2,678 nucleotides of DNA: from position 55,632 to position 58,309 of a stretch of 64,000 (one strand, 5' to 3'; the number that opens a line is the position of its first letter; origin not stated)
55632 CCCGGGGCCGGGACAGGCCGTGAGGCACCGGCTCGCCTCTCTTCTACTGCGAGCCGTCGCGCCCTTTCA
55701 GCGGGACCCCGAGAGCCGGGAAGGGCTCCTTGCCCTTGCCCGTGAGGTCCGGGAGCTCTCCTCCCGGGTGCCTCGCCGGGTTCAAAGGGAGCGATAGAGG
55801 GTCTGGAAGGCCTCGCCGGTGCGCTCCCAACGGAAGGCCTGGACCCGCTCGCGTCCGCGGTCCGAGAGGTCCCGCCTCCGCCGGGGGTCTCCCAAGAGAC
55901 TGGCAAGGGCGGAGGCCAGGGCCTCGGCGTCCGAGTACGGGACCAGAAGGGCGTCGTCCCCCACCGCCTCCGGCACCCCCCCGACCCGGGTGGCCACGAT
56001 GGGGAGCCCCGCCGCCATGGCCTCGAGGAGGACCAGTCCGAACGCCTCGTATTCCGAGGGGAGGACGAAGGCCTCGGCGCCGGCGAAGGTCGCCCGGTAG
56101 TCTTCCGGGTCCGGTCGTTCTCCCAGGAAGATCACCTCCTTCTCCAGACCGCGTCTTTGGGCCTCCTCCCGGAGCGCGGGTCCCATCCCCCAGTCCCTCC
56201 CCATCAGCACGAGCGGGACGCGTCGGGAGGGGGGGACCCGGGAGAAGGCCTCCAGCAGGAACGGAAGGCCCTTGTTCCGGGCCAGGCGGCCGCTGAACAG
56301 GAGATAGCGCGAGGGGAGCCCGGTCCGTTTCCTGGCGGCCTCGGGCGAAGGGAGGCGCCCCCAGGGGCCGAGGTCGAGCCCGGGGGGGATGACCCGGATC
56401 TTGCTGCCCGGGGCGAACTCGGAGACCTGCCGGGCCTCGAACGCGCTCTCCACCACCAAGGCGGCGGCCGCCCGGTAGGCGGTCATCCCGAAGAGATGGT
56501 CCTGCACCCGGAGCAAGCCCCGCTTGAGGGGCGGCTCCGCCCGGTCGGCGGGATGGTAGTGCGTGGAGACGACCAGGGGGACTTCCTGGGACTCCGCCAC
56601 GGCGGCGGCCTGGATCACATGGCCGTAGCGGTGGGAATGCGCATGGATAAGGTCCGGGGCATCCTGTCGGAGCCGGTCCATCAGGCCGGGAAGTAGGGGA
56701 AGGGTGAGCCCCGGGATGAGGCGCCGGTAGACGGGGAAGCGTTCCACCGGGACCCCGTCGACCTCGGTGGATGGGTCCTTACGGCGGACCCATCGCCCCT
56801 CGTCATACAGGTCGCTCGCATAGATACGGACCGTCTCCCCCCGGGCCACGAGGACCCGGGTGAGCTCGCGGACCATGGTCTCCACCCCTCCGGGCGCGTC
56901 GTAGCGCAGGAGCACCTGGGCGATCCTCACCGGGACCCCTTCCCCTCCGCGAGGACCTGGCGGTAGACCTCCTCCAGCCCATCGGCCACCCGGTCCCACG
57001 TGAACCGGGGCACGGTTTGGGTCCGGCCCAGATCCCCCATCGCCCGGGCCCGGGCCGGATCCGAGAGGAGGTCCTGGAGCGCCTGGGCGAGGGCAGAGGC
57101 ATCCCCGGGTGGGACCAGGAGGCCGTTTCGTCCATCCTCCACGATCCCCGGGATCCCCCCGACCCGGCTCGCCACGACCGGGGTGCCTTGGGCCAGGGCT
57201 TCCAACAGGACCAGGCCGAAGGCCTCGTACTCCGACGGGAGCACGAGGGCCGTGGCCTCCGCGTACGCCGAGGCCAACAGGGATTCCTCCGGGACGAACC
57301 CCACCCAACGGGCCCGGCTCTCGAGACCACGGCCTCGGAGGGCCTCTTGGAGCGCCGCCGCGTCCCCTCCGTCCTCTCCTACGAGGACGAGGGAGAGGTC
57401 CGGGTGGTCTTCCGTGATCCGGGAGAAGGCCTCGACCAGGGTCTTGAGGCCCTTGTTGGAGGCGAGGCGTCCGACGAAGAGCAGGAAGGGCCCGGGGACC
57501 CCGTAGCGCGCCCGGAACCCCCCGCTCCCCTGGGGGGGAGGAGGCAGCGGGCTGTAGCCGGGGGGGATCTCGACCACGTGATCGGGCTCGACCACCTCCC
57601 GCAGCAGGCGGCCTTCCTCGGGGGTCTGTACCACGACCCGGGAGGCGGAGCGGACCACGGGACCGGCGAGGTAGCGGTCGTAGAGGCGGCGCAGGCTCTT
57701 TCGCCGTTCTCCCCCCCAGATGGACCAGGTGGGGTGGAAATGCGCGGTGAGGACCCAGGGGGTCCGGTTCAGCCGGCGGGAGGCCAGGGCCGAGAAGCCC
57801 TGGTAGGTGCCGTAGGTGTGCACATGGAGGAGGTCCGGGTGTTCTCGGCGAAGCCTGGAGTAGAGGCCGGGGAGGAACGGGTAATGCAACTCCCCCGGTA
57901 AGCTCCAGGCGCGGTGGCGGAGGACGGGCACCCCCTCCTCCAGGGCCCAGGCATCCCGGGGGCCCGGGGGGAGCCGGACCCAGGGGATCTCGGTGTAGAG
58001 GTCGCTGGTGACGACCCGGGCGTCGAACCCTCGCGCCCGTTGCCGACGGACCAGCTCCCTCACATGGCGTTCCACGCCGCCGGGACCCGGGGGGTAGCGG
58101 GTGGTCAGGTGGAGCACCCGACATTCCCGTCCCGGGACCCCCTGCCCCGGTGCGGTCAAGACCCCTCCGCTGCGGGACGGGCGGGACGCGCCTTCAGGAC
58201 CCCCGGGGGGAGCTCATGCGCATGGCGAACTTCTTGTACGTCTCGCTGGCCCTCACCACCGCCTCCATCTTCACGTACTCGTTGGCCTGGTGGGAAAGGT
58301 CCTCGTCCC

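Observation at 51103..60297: N-glycosylation-type gene cluster (UDP-sulfoquinovose synthase, NDP-sugar pyrophosphorylase, two GT4s) with a surface glycoprotein gene immediately downstream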

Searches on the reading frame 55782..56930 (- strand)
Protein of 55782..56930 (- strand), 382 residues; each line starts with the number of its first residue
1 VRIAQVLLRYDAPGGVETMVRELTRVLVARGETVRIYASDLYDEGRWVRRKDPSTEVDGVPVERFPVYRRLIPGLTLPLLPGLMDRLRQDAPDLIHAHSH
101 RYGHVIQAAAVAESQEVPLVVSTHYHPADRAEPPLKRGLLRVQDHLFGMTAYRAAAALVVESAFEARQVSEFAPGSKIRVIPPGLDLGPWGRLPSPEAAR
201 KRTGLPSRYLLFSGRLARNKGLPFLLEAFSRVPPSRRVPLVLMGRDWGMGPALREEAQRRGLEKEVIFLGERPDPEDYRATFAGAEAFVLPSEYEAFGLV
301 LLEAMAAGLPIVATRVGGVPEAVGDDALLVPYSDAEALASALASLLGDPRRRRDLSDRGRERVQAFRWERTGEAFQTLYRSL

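Call 4: search_protein_families(library=pfam, proteins=[window:55782-56930:-], max_evalue=0.01)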
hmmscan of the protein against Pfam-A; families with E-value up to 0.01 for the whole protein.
window:55782-56930:- (382 aa): 6 families
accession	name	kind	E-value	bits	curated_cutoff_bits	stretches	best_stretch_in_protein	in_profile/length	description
PF00534.26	Glycos_transf_1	-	4.7e-37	127.6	26.4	1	207-362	15-172/172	Glycosyl transferases group 1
PF13692.12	Glyco_trans_1_4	-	2.5e-35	122.2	27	1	208-348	2-142/142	Glycosyl transferases group 1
PF13439.12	Glyco_transf_4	-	1.8e-22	80.6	28.5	1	13-187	1-168/170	Glycosyltransferase Family 4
PF13579.12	Glyco_trans_4_4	-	4.6e-20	73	29.7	1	14-184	1-158/158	Glycosyl transferase 4-like domain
PF20706.3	GT4-conflict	-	2.6e-15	56.7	26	1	13-372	11-382/385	Family 4 Glycosyltransferase in conflict systems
PF13524.12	Glyco_trans_1_2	-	1e-09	38.9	25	1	238-365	15-131/144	Glycosyl transferase-like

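Call 5: search_protein_families(library=ncbifam, proteins=[window:55782-56930:-], max_evalue=0.01)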
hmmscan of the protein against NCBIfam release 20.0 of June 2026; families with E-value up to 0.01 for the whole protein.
window:55782-56930:- (382 aa): 46 families (the best 25 are shown)
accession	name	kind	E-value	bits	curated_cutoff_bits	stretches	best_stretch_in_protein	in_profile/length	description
TIGR03449.1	mycothiol_MshA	equivalog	1.6e-33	116.2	462.5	1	14-381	21-402/406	D-inositol-3-phosphate glycosyltransferase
TIGR02149.1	glgA_Coryne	subfamily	8.2e-30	104.2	302.4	1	90-381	82-389/391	glycogen synthase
NF041876.1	EPS_EpsE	equivalog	8.4e-28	97.7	400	1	174-369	184-383/389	exopolysaccharide biosynthesis GT4 family glycosyltransferase EpsE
TIGR03999.1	thiol_BshA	equivalog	1.5e-26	93.3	273.7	1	9-381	7-372/375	N-acetyl-alpha-D-glucosaminyl L-malate synthase BshA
TIGR04047.1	MSMEG_0565_glyc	hypoth_equivalog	6.9e-26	91.2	259.85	1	21-380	19-372/373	MSMEG_0565 family glycosyltransferase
TIGR03088.1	stp2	hypoth_equivalog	1.9e-24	86.4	409.05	1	213-381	200-372/374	TIGR03088 family PEP-CTERM/XrtA system glycosyltransferase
NF053787.1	GlcN_PG_synth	equivalog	5e-21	74.9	480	1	74-381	64-358/361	N-acetylglucosaminyl phosphatidylglycerol synthase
NF047684.1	TeichurnBiosyTuaC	equivalog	7.9e-20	71.1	550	1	91-373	108-380/391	teichuronic acid biosynthesis protein TuaC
NF041010.1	glycosy_Agl16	equivalog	2.4e-19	69.4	575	1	172-382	152-351/352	glycosylation protein Agl16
NF038295.1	EPS_HpsP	equivalog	6e-18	65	550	1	14-380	14-385/388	hormogonium polysaccharide biosynthesis glycosyltransferase HpsP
TIGR04063.1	stp3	hypoth_equivalog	1.9e-17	63.3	442.05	1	86-382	87-395/397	TIGR04063 family PEP-CTERM/XrtA system glycosyltransferase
TIGR02472.1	sucr_P_syn_N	equivalog_domain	6.8e-16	58.1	576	1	275-369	331-428/439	sucrose-phosphate synthase, putative, glycosyltransferase domain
NF038229.1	Glyco4_Geo_Pelo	equivalog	4.5e-15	55.5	400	1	85-381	49-335/338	GPMC system family 4 glycosyltransferase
NF046085.1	XrtY_assoc_Gly1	equivalog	5.6e-14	51.8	400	1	14-380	17-382/387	XrtY-associated glycosyltransferase XYAG1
NF012028.0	PRK15484.1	subfamily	8.5e-14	51.4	618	1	154-376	139-372/380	lipopolysaccharide N-acetylglucosaminyltransferase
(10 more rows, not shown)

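Call 23: search_solved_structures(query=window:55782-56930:-, max_evalue=1e-8)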
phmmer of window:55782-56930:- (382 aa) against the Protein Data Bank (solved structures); distinct sequences matched with E-value up to 1e-8: 22.
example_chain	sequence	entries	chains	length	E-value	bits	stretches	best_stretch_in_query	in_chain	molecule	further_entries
6kih_A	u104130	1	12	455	2.4e-26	96.1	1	165-382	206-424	Tll1590 protein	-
3c4q_A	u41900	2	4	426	6.5e-25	91.4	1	173-380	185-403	Predicted glycosyltransferases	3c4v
3c48_A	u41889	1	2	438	6.9e-25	91.3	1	173-380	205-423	Predicted glycosyltransferases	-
7qsg_A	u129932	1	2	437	2.4e-22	82.9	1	155-373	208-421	D-inositol 3-phosphate glycosyltransferase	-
6tvp_A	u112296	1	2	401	4.9e-21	78.6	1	90-381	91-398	Alpha-maltose-1-phosphate synthase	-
2jjm_A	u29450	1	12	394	1.8e-19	73.4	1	10-380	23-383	GLYCOSYL TRANSFERASE, GROUP 1 FAMILY PROTEIN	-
3mbo_A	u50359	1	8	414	2.2e-19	73.2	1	10-380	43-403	Glycosyltransferase, group 1 family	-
5d00_A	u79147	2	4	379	7.2e-17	64.9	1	9-352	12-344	N-acetyl-alpha-D-glucosaminyl L-malate synthase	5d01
3oka_A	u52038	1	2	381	6.5e-16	61.7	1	169-379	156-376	GDP-mannose-dependent alpha-(1-6)-phosphatidylinositol monomannoside mannosyltransferase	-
3okc_A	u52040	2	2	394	7.2e-16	61.6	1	169-379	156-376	GDP-mannose-dependent alpha-(1-6)-phosphatidylinositol monomannoside mannosyltransferase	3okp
4n9w_A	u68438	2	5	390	9.1e-16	61.3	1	2-379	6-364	GDP-mannose-dependent alpha-(1-2)-phosphatidylinositol mannosyltransferase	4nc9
2gej_A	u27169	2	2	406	1.1e-15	61.1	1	2-379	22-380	PHOSPHATIDYLINOSITOL MANNOSYLTRANSFERASE (PimA)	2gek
5i45_A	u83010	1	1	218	8.9e-14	54.7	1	205-380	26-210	Glycosyl transferases group 1 family protein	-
4xso_B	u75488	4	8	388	7.7e-12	48.3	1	138-357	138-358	Alr3699 protein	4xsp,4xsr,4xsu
8x3q_C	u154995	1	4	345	1.2e-11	47.7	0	208-324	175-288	Glycosyl transferase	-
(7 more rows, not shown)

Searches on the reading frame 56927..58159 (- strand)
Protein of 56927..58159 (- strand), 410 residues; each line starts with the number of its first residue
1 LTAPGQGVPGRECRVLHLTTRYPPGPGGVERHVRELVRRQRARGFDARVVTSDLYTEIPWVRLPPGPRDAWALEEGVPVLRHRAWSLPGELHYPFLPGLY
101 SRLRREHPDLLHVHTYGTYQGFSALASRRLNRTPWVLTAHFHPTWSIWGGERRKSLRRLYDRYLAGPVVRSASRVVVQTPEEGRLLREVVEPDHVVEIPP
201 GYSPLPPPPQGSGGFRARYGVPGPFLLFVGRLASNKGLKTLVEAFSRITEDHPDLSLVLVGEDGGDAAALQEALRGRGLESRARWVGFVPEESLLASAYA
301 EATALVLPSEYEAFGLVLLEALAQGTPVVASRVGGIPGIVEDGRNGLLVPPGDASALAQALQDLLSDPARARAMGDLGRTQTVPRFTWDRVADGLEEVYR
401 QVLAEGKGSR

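Call 4: search_protein_families(library=pfam, proteins=[window:56927-58159:-], max_evalue=0.01)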
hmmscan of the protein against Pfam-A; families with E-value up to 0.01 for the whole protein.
window:56927-58159:- (410 aa): 7 families
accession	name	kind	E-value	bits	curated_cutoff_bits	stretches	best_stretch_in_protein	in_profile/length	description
PF00534.26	Glycos_transf_1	-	4.7e-42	143.9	26.4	1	224-379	16-170/172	Glycosyl transferases group 1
PF13692.12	Glyco_trans_1_4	-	1.3e-40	139.3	27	1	224-367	2-142/142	Glycosyl transferases group 1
PF13579.12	Glyco_trans_4_4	-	5.1e-23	82.6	29.7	1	27-201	1-158/158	Glycosyl transferase 4-like domain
PF13439.12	Glyco_transf_4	-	3.8e-21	76.3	28.5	1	26-202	1-166/170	Glycosyltransferase Family 4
PF20706.3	GT4-conflict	-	4.5e-19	69.1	26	1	184-395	163-385/385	Family 4 Glycosyltransferase in conflict systems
PF13524.12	Glyco_trans_1_2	-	3.4e-09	37.2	25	1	253-395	13-142/144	Glycosyl transferase-like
PF13477.12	Glyco_trans_4_2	-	5e-05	23.9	23.4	1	99-140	66-107/139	Glycosyl transferase 4-like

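Call 5: search_protein_families(library=ncbifam, proteins=[window:56927-58159:-], max_evalue=0.01)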
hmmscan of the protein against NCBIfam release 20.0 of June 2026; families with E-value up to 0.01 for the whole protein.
window:56927-58159:- (410 aa): 51 families (the best 25 are shown)
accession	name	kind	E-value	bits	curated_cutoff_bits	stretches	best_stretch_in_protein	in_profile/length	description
TIGR03449.1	mycothiol_MshA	equivalog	2.7e-37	128.6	462.5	1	107-403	102-404/406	D-inositol-3-phosphate glycosyltransferase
TIGR02149.1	glgA_Coryne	subfamily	1.4e-36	126.5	302.4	1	14-403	2-391/391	glycogen synthase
NF041876.1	EPS_EpsE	equivalog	5.3e-33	114.8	400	1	227-393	218-387/389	exopolysaccharide biosynthesis GT4 family glycosyltransferase EpsE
TIGR03088.1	stp2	hypoth_equivalog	3.5e-31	108.6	409.05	1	227-403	198-374/374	TIGR03088 family PEP-CTERM/XrtA system glycosyltransferase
TIGR03999.1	thiol_BshA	equivalog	1.1e-27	97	273.7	1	234-403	210-374/375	N-acetyl-alpha-D-glucosaminyl L-malate synthase BshA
TIGR04063.1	stp3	hypoth_equivalog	1.8e-27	96.3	442.05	1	101-403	86-396/397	TIGR04063 family PEP-CTERM/XrtA system glycosyltransferase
NF038295.1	EPS_HpsP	equivalog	1.1e-23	83.9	550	1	109-402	94-387/388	hormogonium polysaccharide biosynthesis glycosyltransferase HpsP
TIGR04047.1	MSMEG_0565_glyc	hypoth_equivalog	1e-22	80.8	259.85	1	218-400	187-372/373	MSMEG_0565 family glycosyltransferase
NF053787.1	GlcN_PG_synth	equivalog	1e-22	80.5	480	1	225-403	199-360/361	N-acetylglucosaminyl phosphatidylglycerol synthase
NF047684.1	TeichurnBiosyTuaC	equivalog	5.8e-20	71.6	550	1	225-403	221-390/391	teichuronic acid biosynthesis protein TuaC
NF038298.1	EPS_HpsO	equivalog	6.3e-19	68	575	1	227-402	205-387/388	hormogonium polysaccharide biosynthesis glycosyltransferase HpsO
NF038229.1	Glyco4_Geo_Pelo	equivalog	8.4e-19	67.8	400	1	102-403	50-337/338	GPMC system family 4 glycosyltransferase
TIGR04157.1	glyco_rSAM_CFB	subfamily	8.5e-19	67.8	400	1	225-399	229-406/406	TIGR04157 family glycosyltransferase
TIGR02095.1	glgA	subfamily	1.4e-18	66.9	328.45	1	223-401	294-476/477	glycogen/starch synthase, ADP-glucose type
NF007396.0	PRK09922.1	equivalog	2.4e-18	66.1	385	1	226-367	185-326/361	lipopolysaccharide 1,6-galactosyltransferase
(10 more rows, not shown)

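Call 22: search_solved_structures(query=window:56927-58159:-, max_evalue=1e-8)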
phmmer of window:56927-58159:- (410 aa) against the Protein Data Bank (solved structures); distinct sequences matched with E-value up to 1e-8: 66 (the best 60 are shown).
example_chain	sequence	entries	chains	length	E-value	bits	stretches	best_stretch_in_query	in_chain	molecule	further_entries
6kih_A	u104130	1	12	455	4e-36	128.2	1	164-405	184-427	Tll1590 protein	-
6tvp_A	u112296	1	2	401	1e-29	107.1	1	110-403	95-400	Alpha-maltose-1-phosphate synthase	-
3c4q_A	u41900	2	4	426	9.4e-27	97.3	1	88-404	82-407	Predicted glycosyltransferases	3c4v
3c48_A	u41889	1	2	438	1e-26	97.2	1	88-404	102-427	Predicted glycosyltransferases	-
2jjm_A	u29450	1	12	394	6.8e-23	84.6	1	214-408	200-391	GLYCOSYL TRANSFERASE, GROUP 1 FAMILY PROTEIN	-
3mbo_A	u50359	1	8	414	7.3e-23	84.5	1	214-408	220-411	Glycosyltransferase, group 1 family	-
5i45_A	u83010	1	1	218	1.2e-19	73.9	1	221-405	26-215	Glycosyl transferases group 1 family protein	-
7qsg_A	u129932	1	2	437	5.2e-19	71.8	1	234-404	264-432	D-inositol 3-phosphate glycosyltransferase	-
2gej_A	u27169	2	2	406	2.4e-17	66.3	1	26-404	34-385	PHOSPHATIDYLINOSITOL MANNOSYLTRANSFERASE (PimA)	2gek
4n9w_A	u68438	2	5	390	3e-17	66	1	26-404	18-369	GDP-mannose-dependent alpha-(1-2)-phosphatidylinositol mannosyltransferase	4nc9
3okc_A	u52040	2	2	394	4.6e-16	62.1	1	206-398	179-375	GDP-mannose-dependent alpha-(1-6)-phosphatidylinositol monomannoside mannosyltransferase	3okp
3oka_A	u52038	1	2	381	4.7e-16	62.1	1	206-398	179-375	GDP-mannose-dependent alpha-(1-6)-phosphatidylinositol monomannoside mannosyltransferase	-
5d00_A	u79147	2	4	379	2.7e-15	59.5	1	104-400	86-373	N-acetyl-alpha-D-glucosaminyl L-malate synthase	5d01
6d9t_A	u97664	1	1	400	5.2e-14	55.3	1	204-406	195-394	Glycosyl transferase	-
6n1x_A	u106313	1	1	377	1.3e-13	54.1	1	188-404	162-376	Glycosyltransferase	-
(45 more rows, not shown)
